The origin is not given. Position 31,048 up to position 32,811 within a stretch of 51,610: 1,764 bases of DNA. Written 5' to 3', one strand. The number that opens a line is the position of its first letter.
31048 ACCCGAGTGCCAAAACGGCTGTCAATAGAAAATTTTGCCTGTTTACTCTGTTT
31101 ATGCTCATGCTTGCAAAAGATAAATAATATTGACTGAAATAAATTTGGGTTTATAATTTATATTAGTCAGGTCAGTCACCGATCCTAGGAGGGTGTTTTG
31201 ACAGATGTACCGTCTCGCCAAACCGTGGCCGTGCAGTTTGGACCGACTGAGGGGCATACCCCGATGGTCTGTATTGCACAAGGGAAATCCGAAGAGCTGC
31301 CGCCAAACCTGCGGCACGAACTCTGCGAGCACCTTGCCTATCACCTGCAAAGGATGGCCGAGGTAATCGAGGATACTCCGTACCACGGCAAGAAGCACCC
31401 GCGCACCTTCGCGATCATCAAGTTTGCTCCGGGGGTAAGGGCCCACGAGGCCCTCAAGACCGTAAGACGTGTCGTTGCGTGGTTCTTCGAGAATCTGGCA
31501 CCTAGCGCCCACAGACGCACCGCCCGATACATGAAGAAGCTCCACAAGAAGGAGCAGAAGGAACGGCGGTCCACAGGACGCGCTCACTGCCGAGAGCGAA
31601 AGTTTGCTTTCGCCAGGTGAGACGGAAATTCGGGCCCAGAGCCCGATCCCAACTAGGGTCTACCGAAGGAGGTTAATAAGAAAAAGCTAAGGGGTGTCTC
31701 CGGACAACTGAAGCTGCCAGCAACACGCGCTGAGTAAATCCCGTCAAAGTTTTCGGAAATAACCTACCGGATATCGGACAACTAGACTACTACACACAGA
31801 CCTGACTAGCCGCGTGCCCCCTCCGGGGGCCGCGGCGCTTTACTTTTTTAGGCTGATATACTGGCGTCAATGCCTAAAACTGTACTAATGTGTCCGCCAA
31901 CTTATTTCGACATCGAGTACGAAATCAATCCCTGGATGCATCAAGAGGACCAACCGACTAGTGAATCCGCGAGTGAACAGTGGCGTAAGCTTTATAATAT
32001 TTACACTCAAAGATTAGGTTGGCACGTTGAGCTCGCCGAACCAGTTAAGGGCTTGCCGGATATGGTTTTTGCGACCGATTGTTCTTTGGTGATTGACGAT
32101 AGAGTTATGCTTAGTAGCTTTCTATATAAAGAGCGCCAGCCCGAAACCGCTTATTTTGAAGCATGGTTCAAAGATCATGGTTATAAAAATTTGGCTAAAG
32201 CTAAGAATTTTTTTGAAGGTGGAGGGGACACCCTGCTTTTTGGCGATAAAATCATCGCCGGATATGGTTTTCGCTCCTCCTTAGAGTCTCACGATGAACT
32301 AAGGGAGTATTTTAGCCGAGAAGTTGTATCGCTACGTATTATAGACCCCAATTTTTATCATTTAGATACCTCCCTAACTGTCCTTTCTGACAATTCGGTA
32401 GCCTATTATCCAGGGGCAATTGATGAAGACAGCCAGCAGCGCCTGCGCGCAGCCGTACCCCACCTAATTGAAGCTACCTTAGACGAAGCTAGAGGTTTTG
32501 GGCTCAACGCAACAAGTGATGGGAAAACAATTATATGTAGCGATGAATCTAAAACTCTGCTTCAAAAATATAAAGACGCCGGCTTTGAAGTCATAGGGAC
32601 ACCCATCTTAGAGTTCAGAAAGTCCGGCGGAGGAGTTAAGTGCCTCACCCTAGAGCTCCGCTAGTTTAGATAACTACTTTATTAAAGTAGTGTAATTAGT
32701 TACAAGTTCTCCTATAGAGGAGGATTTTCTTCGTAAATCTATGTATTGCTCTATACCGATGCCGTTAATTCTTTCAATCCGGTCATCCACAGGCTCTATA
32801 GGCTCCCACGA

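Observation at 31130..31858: G+C-rich, codon-usage-foreign ORFan transcription unit wedged between the groESL promoter and an amidinotransferase gene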

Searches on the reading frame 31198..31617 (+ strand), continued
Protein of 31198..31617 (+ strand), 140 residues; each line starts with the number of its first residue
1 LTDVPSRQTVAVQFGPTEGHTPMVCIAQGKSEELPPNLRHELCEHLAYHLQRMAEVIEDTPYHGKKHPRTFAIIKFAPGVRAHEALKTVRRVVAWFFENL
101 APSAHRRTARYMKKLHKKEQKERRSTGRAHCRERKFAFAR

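Call 105: search_dna_similar(query=P0001, collection=phages, mode=protein, max_evalue=0.01, max_rows=5)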
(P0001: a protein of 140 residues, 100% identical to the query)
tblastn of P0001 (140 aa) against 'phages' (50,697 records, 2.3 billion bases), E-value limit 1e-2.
No match.

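Call 106: list_cluster_members(proteins=[P0003, P0005, P0007, P0008, P0009, P0010, P0011, P0012, P0013, P0014])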
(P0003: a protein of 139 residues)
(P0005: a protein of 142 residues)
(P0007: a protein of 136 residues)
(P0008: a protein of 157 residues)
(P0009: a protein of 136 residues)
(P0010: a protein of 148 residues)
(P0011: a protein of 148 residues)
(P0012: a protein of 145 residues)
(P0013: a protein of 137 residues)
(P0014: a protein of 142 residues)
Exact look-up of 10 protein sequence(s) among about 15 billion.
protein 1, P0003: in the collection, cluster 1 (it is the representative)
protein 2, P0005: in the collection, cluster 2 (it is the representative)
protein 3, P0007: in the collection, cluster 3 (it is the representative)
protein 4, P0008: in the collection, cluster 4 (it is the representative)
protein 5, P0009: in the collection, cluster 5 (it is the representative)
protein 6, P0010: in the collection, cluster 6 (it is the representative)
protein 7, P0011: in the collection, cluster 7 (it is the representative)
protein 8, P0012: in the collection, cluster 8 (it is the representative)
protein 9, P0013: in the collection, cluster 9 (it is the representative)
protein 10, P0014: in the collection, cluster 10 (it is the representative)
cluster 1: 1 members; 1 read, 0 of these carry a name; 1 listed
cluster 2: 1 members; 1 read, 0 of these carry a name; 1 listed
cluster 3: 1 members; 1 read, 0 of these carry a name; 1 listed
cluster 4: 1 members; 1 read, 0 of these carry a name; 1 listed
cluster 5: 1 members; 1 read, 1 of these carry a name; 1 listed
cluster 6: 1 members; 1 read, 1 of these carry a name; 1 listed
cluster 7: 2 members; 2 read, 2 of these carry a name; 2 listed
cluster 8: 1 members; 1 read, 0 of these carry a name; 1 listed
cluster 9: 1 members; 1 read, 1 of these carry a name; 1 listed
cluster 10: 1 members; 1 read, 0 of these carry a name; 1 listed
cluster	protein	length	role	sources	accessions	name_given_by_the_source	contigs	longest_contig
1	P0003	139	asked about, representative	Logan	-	-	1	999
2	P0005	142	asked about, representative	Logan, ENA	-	-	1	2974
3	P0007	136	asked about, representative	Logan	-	-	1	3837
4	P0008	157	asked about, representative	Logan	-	-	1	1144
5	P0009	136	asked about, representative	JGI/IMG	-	hypothetical protein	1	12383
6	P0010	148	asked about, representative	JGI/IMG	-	hypothetical protein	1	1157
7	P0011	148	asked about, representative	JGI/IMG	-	hypothetical protein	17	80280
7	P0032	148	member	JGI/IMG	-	hypothetical protein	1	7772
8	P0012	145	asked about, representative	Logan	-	-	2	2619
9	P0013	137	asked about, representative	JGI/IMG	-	hypothetical protein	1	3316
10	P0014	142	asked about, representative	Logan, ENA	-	-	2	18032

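Call 107: find_encoding_contigs(protein=P0011, flank=3000, max_places=2)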
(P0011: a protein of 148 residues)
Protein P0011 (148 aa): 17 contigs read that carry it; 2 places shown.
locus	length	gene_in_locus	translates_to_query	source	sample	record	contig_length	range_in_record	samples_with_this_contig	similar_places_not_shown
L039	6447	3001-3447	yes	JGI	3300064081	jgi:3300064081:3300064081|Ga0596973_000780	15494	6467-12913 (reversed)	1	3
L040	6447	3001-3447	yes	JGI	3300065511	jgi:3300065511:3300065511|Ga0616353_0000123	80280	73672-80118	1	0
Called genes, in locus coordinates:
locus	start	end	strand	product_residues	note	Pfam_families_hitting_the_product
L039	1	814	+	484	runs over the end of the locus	PF00140:Sigma70_r1_2, PF04542:Sigma70_r2, PF04539:Sigma70_r3, PF04545:Sigma70_r4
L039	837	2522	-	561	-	PF00118:Cpn60_TCP1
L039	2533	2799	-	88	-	PF00166:Cpn10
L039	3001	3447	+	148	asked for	-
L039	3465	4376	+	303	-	PF19420:DDAH_eukar, PF02274:ADI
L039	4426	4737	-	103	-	-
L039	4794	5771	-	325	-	-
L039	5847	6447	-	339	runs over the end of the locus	-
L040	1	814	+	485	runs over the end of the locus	PF00140:Sigma70_r1_2, PF04542:Sigma70_r2, PF04539:Sigma70_r3, PF04545:Sigma70_r4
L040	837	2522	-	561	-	PF00118:Cpn60_TCP1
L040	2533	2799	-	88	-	PF00166:Cpn10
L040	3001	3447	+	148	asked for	-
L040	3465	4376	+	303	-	PF19420:DDAH_eukar, PF02274:ADI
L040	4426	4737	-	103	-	-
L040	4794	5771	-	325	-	-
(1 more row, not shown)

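Call 108: find_encoding_contigs(protein=P0013, flank=3000, max_places=2)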
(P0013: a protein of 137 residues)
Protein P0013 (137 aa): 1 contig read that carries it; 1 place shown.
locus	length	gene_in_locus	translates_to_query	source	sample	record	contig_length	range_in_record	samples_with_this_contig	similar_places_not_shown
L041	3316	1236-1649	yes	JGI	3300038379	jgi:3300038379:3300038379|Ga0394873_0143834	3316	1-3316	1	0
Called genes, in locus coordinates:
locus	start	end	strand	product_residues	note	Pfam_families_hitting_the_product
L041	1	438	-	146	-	?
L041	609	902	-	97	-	PF00166:Cpn10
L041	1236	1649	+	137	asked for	-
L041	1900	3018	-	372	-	-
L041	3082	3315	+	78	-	?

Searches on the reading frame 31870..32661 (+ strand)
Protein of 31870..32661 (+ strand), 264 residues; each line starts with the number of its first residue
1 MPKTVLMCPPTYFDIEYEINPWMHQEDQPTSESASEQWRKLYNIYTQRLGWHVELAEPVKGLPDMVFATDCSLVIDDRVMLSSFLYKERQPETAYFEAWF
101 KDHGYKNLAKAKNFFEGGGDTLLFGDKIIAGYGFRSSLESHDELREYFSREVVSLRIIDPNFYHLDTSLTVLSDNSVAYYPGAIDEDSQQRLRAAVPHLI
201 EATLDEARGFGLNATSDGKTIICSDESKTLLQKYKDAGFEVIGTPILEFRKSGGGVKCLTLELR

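Call 18: search_protein_families(library=pfam, proteins=[window:31870-32661:+], max_evalue=10)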
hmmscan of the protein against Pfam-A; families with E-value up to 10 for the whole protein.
window:31870-32661:+ (264 aa): 2 families
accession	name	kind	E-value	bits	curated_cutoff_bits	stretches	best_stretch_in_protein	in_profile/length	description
PF02274.22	ADI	-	1.2e-11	44.7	22.8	1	59-189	118-266/377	Arginine deiminase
PF19420.4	DDAH_eukar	-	1.9e-11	44.2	23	1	24-263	18-290/291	N,N dimethylarginine dimethylhydrolase, eukaryotic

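Call 22: find_related_loci(query=window:31870-32661:+, collection=genome_contigs, flank=4000)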
Query window:31870-32661:+ (264 aa) in genome_contigs; peptide patterns used: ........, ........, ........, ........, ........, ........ (x = any residue, [..] = any of these).
105 stretches matched a pattern; 27 encode a relative of the query (tblastn E <= 1e-3); 27 distinct loci.
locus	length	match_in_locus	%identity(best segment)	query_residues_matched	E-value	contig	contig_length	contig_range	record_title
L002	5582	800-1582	75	3-263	1e-141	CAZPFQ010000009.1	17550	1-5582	MAG TPA_asm: uncultured Candidatus Saccharibacteria bacterium isolate SRP200132_co2_4 genome assembly, contig: NODE_2608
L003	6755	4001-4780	74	5-264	7e-140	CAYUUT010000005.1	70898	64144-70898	MAG TPA_asm: uncultured Candidatus Saccharibacteria bacterium isolate binchicken_co241_306 genome assembly, contig: NODE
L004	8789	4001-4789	70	1-263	7e-133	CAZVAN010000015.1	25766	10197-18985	MAG TPA_asm: uncultured Candidatus Saccharibacteria bacterium isolate binchicken_co54_401 genome assembly, contig: NODE_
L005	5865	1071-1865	73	1-263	8e-133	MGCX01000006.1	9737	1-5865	MAG: Candidatus Saccharibacteria bacterium RIFCSPHIGHO2_12_FULL_49_19 rifcsphigho2_12_scaffold_12771, whole genome shotg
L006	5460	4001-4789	71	1-263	2e-131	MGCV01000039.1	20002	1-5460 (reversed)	MAG: Candidatus Saccharibacteria bacterium RIFCSPHIGHO2_12_FULL_47_17 rifcsphigho2_12_scaffold_8419, whole genome shotgu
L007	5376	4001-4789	69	1-263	2e-129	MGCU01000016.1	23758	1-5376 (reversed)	MAG: Candidatus Saccharibacteria bacterium RIFCSPHIGHO2_12_FULL_47_16b rifcsphigho2_12_scaffold_3680, whole genome shotg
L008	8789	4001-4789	70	1-263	3e-129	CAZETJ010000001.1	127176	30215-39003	MAG TPA_asm: uncultured Candidatus Saccharibacteria bacterium isolate binchicken_co50_391 genome assembly, contig: NODE_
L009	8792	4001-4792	68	1-264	3e-127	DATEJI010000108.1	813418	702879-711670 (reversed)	MAG TPA_asm: Candidatus Saccharimonadales bacterium isolate SMAG_U8860 k141_530119, whole genome shotgun sequence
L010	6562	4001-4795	68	1-264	1e-125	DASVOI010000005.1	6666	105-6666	MAG TPA_asm: Candidatus Saccharimonadales bacterium isolate SMAG_U3149 k141_411579, whole genome shotgun sequence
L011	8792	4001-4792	67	1-264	6e-125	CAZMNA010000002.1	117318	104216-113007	MAG TPA_asm: uncultured Candidatus Saccharibacteria bacterium isolate binchicken_co241_136 genome assembly, contig: NODE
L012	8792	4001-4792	66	1-264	1e-124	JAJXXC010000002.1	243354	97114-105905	MAG: bacterium isolate BP6.bin132 NODE_47_length_243354_cov_2.097921, whole genome shotgun sequence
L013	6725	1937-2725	68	1-263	5e-124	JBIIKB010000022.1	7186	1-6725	MAG: Candidatus Saccharimonadia bacterium isolate ME2001-10-09pf_3300042861_group1_bin39 Rohwer_bin1541_scaffold_11798_c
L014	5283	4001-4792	65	1-264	1e-123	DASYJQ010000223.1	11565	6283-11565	MAG TPA_asm: Candidatus Saccharimonadales bacterium isolate SMAG_U4299 k141_2626570, whole genome shotgun sequence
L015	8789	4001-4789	66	1-263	3e-123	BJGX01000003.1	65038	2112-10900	Candidatus Saccharibacteria bacterium LBMAG_Ca.Saccharibacteria_epi.bin1 DNA, sequence03, whole genome shotgun sequence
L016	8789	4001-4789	65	1-263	1e-121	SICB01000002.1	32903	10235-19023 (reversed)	MAG: Patescibacteria group bacterium isolate Baikal-deep-G192 BACOMB-C5865, whole genome shotgun sequence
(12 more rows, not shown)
